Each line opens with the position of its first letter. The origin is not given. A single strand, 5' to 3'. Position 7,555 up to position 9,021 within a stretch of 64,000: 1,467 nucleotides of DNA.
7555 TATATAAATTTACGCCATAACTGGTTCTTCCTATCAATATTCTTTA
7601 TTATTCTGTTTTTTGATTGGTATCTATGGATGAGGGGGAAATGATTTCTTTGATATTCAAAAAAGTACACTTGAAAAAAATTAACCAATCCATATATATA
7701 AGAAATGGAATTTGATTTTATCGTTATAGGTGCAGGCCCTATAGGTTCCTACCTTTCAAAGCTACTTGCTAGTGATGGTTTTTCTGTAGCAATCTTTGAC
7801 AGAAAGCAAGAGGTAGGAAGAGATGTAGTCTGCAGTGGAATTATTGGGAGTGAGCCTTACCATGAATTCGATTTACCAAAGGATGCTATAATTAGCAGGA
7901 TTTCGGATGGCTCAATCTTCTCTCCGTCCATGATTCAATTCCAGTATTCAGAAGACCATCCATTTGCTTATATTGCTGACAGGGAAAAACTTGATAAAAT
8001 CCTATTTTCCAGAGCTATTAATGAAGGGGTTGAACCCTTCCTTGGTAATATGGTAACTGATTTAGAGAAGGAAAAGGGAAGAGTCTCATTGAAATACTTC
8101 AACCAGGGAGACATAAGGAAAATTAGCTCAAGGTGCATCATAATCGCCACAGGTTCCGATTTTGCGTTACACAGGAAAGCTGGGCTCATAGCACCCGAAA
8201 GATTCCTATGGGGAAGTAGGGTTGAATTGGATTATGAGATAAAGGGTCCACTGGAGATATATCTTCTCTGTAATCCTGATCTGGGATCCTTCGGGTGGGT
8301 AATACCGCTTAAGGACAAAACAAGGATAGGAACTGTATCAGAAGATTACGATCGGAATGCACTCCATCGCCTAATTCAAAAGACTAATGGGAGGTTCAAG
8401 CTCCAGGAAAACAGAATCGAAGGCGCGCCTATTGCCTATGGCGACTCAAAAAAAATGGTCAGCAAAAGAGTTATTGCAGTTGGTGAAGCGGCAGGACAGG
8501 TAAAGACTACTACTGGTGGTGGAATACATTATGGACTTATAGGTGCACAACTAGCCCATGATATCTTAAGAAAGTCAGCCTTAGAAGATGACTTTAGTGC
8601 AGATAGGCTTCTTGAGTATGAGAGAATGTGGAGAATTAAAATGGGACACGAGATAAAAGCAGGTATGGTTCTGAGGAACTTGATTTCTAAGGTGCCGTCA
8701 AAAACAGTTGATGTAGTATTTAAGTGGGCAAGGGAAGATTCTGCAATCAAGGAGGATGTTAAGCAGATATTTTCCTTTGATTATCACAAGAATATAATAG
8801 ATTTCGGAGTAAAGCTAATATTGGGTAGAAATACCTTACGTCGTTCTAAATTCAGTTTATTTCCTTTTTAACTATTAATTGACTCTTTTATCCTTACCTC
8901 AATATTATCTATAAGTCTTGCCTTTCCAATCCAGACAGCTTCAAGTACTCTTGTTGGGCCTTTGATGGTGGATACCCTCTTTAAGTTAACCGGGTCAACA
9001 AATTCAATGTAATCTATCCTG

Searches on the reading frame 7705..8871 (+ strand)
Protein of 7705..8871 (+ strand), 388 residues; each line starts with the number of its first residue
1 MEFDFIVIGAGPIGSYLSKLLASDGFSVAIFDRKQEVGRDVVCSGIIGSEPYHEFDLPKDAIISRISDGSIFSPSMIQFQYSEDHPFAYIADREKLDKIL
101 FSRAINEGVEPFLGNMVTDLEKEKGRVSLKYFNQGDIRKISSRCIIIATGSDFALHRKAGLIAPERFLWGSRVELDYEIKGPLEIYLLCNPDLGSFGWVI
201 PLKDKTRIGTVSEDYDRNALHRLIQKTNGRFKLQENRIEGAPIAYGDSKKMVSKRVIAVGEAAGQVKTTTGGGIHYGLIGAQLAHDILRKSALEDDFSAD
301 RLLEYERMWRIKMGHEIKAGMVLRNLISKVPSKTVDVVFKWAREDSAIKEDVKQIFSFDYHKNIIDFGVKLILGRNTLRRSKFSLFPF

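Call 70: search_protein_families(library=pfam, proteins=[window:7705-8871:+], max_evalue=0.00001)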
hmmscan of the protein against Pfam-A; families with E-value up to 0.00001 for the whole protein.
window:7705-8871:+ (388 aa): 4 families
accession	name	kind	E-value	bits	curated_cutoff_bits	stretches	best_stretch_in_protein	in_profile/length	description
PF04820.20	Trp_halogenase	-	1.8e-10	40.7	21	1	79-283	143-349/458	Tryptophan halogenase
PF03486.20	HI0933_like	-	2.4e-07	30.9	50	0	4-78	2-75/244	HI0933-like protein Rossmann domain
PF07992.20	Pyr_redox_2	-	1.6e-06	28.2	26.1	1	3-152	1-110/291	Pyridine nucleotide-disulphide oxidoreductase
PF01266.30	DAO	-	9.6e-06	25.8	27.9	0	92-215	147-274/353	FAD dependent oxidoreductase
